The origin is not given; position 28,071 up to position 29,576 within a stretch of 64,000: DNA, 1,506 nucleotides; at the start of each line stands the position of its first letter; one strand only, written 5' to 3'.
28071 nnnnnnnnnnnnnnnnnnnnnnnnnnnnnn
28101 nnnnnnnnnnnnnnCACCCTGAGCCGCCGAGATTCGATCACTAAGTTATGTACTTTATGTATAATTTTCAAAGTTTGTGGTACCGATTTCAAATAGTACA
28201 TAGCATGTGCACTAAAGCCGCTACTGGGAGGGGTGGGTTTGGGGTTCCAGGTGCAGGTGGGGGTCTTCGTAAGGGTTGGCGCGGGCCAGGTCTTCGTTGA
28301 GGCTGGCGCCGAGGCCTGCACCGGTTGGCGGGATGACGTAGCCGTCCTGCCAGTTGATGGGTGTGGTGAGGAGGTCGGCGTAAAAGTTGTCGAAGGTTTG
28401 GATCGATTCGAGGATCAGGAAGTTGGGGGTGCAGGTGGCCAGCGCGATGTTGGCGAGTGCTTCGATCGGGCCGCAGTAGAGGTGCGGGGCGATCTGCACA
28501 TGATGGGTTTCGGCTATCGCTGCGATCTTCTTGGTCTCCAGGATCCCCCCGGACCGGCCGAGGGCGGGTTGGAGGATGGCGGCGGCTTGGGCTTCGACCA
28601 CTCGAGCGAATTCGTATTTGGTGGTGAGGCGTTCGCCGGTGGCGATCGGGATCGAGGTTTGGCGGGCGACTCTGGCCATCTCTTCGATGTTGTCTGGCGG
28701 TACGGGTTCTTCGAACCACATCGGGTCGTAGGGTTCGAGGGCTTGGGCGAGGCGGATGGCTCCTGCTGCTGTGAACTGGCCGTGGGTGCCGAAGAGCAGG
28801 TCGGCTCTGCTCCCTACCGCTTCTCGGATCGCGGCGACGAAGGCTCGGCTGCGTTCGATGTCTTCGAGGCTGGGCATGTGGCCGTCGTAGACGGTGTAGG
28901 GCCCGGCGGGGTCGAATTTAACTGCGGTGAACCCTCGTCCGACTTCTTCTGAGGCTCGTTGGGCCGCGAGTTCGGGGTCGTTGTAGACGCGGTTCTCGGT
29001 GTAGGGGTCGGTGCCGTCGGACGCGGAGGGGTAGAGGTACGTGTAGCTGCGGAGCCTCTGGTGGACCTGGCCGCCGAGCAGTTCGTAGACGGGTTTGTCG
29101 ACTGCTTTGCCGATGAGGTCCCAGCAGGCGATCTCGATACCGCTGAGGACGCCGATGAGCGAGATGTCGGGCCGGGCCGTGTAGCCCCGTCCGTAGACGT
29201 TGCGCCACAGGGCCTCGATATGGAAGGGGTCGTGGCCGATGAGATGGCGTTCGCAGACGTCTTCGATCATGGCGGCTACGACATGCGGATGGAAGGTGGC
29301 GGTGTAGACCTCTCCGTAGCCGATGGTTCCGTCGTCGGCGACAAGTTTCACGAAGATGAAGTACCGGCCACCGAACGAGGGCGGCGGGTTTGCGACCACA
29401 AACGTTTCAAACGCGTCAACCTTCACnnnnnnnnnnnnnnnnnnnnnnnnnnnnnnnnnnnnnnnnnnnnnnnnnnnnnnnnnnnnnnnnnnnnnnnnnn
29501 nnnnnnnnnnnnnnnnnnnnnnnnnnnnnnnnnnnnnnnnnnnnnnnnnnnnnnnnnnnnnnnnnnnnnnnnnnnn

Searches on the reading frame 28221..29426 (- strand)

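Call 72: search_protein_families(library=pfam, proteins=[window:28221-29426:-], max_evalue=0.01)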
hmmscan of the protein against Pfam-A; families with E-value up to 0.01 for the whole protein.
window:28221-29426:- (401 aa): 2 families
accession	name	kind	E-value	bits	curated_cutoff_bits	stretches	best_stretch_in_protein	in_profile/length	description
PF13378.12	MR_MLE_C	-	1.5e-64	218.2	29.4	1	155-379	3-218/219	Enolase C-terminal domain-like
PF02746.21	MR_MLE_N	-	2.5e-12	47.5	22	1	22-118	27-117/117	Mandelate racemase / muconate lactonizing enzyme, N-terminal domain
